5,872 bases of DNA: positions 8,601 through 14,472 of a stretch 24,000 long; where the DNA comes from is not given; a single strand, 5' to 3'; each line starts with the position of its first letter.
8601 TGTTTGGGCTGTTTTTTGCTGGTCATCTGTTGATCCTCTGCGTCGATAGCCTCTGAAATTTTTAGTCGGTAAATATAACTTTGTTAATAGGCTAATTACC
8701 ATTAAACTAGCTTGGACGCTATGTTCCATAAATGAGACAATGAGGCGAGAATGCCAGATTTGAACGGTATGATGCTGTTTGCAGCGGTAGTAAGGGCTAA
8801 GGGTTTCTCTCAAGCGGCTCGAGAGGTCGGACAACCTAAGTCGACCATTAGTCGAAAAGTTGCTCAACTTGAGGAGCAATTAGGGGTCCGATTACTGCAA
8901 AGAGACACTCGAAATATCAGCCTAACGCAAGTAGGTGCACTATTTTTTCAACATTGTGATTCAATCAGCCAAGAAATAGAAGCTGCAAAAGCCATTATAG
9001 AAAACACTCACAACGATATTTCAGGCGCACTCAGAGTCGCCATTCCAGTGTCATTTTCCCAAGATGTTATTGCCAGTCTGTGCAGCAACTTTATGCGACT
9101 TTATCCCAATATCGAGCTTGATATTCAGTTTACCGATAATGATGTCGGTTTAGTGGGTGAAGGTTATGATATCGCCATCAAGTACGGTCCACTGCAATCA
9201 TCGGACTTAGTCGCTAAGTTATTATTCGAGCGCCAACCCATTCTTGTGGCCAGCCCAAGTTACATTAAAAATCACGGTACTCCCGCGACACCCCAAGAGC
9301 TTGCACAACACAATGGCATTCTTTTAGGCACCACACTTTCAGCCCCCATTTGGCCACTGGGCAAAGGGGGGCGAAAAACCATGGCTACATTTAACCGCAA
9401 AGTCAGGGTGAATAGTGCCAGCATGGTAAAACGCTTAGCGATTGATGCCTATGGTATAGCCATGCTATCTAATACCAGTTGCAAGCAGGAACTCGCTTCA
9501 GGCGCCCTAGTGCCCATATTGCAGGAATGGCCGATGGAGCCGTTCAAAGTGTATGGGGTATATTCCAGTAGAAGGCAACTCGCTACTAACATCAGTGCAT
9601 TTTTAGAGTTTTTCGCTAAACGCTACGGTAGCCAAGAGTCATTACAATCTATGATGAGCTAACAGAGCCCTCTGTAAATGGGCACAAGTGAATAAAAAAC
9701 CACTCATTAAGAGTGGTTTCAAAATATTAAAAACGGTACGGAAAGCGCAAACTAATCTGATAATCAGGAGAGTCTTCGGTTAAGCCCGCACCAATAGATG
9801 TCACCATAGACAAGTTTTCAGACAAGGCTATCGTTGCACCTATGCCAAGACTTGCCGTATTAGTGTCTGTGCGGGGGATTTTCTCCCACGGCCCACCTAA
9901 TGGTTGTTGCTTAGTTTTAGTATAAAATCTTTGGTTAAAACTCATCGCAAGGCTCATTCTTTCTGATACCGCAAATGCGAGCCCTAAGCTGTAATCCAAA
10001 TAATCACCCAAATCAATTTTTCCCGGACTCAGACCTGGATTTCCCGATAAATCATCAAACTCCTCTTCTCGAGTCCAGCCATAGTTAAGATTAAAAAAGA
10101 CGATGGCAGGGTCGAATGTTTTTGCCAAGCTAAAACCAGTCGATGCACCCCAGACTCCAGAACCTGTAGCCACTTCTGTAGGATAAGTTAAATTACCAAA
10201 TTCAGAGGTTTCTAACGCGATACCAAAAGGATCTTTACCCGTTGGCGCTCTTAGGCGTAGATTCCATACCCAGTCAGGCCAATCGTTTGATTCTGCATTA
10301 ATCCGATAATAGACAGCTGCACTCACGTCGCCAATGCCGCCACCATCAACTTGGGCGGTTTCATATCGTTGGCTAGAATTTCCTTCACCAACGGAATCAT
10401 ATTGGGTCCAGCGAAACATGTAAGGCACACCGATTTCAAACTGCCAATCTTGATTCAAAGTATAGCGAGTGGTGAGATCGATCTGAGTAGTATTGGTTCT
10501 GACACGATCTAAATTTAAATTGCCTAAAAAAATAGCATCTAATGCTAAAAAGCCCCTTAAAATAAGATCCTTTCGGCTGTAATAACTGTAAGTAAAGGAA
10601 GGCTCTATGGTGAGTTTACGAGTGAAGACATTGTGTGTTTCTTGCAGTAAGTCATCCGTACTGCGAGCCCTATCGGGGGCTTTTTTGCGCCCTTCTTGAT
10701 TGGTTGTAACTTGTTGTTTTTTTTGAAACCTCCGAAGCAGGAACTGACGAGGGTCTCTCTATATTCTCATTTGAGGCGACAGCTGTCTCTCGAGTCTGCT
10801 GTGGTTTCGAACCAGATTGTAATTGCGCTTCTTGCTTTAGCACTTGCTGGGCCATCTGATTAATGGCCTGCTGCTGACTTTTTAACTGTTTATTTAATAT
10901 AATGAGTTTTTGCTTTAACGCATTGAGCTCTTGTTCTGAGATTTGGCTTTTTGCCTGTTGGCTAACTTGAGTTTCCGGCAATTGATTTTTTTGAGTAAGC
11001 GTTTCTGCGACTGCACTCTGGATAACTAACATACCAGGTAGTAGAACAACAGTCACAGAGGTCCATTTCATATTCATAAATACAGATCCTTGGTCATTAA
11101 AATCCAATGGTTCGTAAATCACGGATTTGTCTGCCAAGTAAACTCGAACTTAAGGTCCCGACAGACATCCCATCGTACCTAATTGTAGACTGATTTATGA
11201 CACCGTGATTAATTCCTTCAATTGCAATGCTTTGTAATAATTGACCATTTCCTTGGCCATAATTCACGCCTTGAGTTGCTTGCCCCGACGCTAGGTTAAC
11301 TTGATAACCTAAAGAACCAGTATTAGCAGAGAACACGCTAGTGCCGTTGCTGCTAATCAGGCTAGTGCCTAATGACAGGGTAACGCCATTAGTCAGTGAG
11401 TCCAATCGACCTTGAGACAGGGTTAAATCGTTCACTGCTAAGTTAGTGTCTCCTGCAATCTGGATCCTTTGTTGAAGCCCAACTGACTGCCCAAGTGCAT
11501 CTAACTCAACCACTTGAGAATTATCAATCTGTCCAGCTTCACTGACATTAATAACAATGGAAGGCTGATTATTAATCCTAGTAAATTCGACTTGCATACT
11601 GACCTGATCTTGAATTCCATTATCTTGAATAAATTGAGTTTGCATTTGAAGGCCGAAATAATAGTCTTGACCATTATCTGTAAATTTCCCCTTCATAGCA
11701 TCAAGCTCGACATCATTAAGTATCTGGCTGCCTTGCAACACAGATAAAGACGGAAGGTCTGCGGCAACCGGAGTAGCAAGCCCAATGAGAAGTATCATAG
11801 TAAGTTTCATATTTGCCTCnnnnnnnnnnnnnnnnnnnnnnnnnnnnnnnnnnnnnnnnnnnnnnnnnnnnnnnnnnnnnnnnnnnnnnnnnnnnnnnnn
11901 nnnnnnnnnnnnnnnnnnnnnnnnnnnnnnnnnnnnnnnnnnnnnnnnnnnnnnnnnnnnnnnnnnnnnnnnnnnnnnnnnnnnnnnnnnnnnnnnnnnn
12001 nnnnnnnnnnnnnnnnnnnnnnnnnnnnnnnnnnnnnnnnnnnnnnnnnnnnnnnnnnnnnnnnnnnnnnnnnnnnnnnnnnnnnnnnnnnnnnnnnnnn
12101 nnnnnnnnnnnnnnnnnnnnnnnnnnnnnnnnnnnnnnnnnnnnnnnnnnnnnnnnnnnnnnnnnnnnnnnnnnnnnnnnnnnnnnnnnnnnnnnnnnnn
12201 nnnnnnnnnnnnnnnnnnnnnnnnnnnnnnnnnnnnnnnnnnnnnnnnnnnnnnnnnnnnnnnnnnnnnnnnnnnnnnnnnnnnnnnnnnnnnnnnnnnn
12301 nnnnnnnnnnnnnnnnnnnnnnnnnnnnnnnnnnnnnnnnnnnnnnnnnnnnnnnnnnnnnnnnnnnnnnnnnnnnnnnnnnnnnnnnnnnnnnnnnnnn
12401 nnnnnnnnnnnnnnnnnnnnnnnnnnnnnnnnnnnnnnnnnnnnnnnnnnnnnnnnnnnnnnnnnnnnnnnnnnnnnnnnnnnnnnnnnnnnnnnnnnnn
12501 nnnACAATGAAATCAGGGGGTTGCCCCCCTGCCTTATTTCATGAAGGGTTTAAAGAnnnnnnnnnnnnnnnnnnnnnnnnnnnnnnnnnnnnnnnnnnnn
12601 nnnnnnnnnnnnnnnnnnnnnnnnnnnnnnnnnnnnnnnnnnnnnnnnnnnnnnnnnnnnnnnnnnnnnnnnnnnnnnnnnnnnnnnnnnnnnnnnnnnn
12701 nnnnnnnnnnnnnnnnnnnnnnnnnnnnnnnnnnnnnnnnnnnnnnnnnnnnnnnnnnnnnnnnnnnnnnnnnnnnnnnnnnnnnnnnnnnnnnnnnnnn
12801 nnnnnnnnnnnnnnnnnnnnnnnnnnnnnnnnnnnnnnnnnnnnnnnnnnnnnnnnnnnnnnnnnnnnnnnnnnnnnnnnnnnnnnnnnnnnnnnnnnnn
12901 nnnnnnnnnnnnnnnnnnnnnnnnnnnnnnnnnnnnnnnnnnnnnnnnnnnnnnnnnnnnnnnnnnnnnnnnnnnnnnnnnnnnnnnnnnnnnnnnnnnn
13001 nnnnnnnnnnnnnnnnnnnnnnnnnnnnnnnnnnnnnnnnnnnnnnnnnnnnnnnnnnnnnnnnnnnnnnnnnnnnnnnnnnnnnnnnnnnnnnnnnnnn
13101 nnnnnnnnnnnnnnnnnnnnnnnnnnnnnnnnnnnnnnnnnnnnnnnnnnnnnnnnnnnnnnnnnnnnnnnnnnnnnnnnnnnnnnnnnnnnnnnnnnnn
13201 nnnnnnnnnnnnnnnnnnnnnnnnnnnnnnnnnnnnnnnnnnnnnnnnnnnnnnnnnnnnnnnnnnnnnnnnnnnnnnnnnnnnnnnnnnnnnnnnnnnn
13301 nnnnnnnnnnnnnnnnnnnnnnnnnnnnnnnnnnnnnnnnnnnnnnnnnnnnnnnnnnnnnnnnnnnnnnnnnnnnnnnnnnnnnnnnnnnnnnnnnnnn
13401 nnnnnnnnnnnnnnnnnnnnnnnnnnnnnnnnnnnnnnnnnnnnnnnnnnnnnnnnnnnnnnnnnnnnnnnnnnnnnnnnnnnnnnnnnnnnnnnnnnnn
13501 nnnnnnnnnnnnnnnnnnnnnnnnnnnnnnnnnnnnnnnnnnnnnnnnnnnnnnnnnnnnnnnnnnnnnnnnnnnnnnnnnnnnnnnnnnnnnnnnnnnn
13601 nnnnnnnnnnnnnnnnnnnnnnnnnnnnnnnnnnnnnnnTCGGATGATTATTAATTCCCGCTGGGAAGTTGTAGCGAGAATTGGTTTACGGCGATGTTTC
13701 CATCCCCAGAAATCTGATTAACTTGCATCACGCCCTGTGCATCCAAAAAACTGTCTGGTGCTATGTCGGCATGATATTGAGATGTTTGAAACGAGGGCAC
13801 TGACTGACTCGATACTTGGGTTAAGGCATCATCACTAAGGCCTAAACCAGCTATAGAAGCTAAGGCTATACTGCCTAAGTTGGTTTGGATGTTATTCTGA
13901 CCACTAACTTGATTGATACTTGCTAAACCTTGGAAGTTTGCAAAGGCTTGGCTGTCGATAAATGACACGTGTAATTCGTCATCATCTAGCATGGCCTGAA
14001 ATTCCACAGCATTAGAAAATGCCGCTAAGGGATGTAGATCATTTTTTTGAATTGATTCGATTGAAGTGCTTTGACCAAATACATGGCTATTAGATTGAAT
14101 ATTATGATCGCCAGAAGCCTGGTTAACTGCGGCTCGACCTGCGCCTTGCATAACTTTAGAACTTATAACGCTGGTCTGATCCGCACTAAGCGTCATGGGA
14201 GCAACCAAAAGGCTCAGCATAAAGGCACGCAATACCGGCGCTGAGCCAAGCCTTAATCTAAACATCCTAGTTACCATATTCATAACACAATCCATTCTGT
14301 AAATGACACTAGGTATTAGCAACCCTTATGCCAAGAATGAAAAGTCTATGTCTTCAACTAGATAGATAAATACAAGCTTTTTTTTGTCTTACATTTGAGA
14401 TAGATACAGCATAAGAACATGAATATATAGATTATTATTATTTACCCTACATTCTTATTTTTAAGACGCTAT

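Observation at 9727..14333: Fap-type functional-amyloid operon (fapB-C-D-E-F-like) in a Shewanella-like genome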

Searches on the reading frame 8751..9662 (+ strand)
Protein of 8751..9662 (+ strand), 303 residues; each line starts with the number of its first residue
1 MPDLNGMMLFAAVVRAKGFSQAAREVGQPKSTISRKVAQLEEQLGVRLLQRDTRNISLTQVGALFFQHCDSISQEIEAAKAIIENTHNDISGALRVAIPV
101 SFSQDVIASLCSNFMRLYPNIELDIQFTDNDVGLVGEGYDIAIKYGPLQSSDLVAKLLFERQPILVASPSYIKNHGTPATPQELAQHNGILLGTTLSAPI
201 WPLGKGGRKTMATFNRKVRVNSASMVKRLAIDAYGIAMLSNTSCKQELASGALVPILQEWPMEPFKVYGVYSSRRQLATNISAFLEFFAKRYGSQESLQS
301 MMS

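Call 3: search_protein_families(library=pfam, proteins=[window:8751-9662:+], max_evalue=0.01)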
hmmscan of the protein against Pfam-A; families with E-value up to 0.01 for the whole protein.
window:8751-9662:+ (303 aa): 6 families
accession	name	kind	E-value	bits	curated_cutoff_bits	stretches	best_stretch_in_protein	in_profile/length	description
PF03466.25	LysR_substrate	-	1.7e-35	122.7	28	1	89-291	3-207/209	LysR substrate binding domain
PF00126.33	HTH_1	-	4.2e-18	65.5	26.6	1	5-62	2-59/60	Bacterial regulatory helix-turn-helix protein, lysR family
PF25213.1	HVO_A0261_N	-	0.00091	19.5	35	1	23-80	31-85/86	HVO_A0261 N-terminal domain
PF12802.13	MarR_2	-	0.0021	18.6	27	0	20-43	24-47/61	MarR family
PF09339.16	HTH_IclR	-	0.0041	17.3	22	0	12-43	14-45/52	IclR helix-turn-helix domain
PF12840.13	HTH_20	-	0.0046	17.3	27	0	20-42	22-44/51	Helix-turn-helix domain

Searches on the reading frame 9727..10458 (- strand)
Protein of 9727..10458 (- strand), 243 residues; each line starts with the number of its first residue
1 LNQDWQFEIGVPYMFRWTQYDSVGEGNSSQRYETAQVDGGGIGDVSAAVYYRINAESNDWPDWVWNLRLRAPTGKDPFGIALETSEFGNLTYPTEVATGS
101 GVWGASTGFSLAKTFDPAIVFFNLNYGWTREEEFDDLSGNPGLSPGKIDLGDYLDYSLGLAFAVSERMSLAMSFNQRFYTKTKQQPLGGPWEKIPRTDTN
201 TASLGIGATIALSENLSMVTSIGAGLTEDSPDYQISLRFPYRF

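Call 3: search_protein_families(library=pfam, proteins=[window:9727-10458:-], max_evalue=0.01)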
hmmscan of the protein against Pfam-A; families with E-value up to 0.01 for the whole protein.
window:9727-10458:- (243 aa): 1 family
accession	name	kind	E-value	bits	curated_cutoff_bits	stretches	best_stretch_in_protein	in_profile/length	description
PF13557.12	Phenol_MetA_deg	-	1.3e-06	29.1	22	1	7-243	38-242/242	Putative MetA-pathway of phenol degradation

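Call 5: search_protein_families(library=ncbifam, proteins=[window:9727-10458:-], max_evalue=1)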
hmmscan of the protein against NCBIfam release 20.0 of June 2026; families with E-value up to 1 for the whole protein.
window:9727-10458:- (243 aa): 2 families
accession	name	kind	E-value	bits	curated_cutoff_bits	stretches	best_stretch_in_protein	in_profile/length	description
NF058560.1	FblAmlydTptrFapF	equivalog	3.7e-76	256.6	700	1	2-243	176-420/420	fibril amyloid transporter FapF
NF050079.1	pilus_FilC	exception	6.9e-14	52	630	1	94-241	232-376/384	putative pilus system protein FilC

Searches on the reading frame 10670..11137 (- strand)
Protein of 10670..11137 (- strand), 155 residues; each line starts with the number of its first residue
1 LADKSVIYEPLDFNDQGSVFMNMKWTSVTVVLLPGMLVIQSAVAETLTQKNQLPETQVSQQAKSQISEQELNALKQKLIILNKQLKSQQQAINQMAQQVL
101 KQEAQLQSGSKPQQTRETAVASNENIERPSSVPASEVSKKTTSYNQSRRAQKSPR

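Call 3: search_protein_families(library=pfam, proteins=[window:10670-11137:-], max_evalue=0.01)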
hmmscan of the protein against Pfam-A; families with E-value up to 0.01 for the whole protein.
window:10670-11137:- (155 aa): 0 families

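Call 5: search_protein_families(library=ncbifam, proteins=[window:10670-11137:-], max_evalue=1)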
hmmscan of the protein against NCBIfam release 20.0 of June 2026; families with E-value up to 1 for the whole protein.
window:10670-11137:- (155 aa): 9 families
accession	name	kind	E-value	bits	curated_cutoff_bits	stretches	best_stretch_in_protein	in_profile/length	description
NF047368.1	collar_FlbB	equivalog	0.0015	18.4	110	1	49-125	39-116/193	periplasmic-type flagellar collar protein FlbB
TIGR00848.1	fruA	subfamily_domain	0.0086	16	103.5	1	74-103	2-31/129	fructose PTS transporter subunit IIA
NF058560.1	FblAmlydTptrFapF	equivalog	0.011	14.6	700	1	59-154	14-103/420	fibril amyloid transporter FapF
TIGR02978.1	phageshock_pspC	equivalog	0.15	12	104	1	28-108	36-116/121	envelope stress response membrane protein PspC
NF052233.1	CphA_assoc_ABC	equivalog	0.15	10.4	880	1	22-143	44-164/766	cyanophycin metabolism-associated ABC transporter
NF010289.0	PRK13729.1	equivalog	0.17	10.8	504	1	43-145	58-155/474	F-type conjugal transfer pilus assembly protein TraB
NF058671.1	sortase_SrtD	exception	0.32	10.6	140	1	29-114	3-86/187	class D sortase, LPxTATN-specific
NF038291.1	rep_pAB02_ORF2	subfamily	0.45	10.9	85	1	54-149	53-149/172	plasmid replication DNA-binding protein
TIGR03319.1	RNase_Y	equivalog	0.51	8.8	454.35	1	47-125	54-137/514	ribonuclease Y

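Call 50: find_encoding_contigs(protein=P0126, flank=3000, max_places=2)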
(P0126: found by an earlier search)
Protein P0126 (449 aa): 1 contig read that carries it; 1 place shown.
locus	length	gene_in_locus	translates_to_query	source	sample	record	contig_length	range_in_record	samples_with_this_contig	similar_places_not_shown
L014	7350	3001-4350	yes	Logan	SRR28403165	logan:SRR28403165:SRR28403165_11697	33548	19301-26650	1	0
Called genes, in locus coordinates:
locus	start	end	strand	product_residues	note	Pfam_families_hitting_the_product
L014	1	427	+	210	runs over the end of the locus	PF27129:FapBC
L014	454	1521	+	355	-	PF27129:FapBC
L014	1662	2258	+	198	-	PF03412:Peptidase_C39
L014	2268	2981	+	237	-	-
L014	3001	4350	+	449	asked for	PF13557:Phenol_MetA_deg (faint)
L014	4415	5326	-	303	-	PF00126:HTH_1, PF03466:LysR_substrate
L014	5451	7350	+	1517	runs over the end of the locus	PF01039:Carboxyl_trans, PF03255:ACCA, PF00364:Biotin_lipoyl (faint), PF07478:Dala_Dala_lig_C (faint), PF00289:Biotin_carb_N, PF02222:ATP-grasp, PF02786:CPSase_L_D2, PF02785:Biotin_carb_C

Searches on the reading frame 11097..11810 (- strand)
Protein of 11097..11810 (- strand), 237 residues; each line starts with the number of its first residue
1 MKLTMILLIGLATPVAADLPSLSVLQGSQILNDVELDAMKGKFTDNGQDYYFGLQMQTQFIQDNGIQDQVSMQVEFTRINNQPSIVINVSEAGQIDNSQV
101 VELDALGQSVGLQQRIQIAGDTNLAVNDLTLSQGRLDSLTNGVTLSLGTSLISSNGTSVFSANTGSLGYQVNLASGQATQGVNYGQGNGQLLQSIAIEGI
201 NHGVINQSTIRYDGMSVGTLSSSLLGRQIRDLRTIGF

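Call 3: search_protein_families(library=pfam, proteins=[window:11097-11810:-], max_evalue=0.01)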
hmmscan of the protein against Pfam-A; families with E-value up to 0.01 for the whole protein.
window:11097-11810:- (237 aa): 0 families

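Call 5: search_protein_families(library=ncbifam, proteins=[window:11097-11810:-], max_evalue=1)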
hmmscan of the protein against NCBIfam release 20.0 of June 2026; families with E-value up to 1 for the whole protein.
window:11097-11810:- (237 aa): 2 families
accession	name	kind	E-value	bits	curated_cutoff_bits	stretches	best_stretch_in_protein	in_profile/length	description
NF058559.1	FblAmlydFapE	equivalog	2.4e-11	43.3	250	1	29-237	27-247/247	fibril amyloid subunit FapE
NF004693.0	PRK06032.1-4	equivalog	0.11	12.4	288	1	78-133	123-176/216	flagellar assembly protein H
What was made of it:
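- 11097..11810 (-): fapE: 237-aa secreted Q/G/S/N-rich accessory protein. NCBIfam FapE E=2.4e-11, covering 27-247 of 247 positions, 43 bits against a cutoff of 250 (call 5).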

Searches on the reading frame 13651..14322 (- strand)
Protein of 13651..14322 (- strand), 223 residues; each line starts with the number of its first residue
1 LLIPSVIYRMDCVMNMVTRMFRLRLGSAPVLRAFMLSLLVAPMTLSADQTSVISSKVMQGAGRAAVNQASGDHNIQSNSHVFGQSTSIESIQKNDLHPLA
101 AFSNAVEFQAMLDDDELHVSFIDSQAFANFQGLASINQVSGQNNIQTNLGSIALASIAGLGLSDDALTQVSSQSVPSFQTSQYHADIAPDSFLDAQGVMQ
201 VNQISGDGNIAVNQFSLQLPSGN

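Call 3: search_protein_families(library=pfam, proteins=[window:13651-14322:-], max_evalue=0.01)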
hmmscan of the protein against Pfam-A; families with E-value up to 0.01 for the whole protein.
window:13651-14322:- (223 aa): 0 families

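Call 5: search_protein_families(library=ncbifam, proteins=[window:13651-14322:-], max_evalue=1)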
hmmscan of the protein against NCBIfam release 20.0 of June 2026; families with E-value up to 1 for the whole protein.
window:13651-14322:- (223 aa): 2 families
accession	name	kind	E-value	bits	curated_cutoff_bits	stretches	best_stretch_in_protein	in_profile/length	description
NF058557.1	FblAmlydFapB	equivalog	3.4e-12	46.4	190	1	38-218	15-188/190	fibril amyloid subunit FapB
NF058558.2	AmldFbnFapC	equivalog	0.0046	16.7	195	2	126-216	70-164/321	amyloid-like fimbrin subunit FapC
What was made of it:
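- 13651..14283 (-): fapB: 210-aa secreted minor or nucleator amyloid subunit with three degenerate repeats. The 223-aa ORF starting at the TTG at 14322 overlaps the promoter and is not the real start. NCBIfam FapB E=3.4e-12, 46 bits against a cutoff of 190 (call 5).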
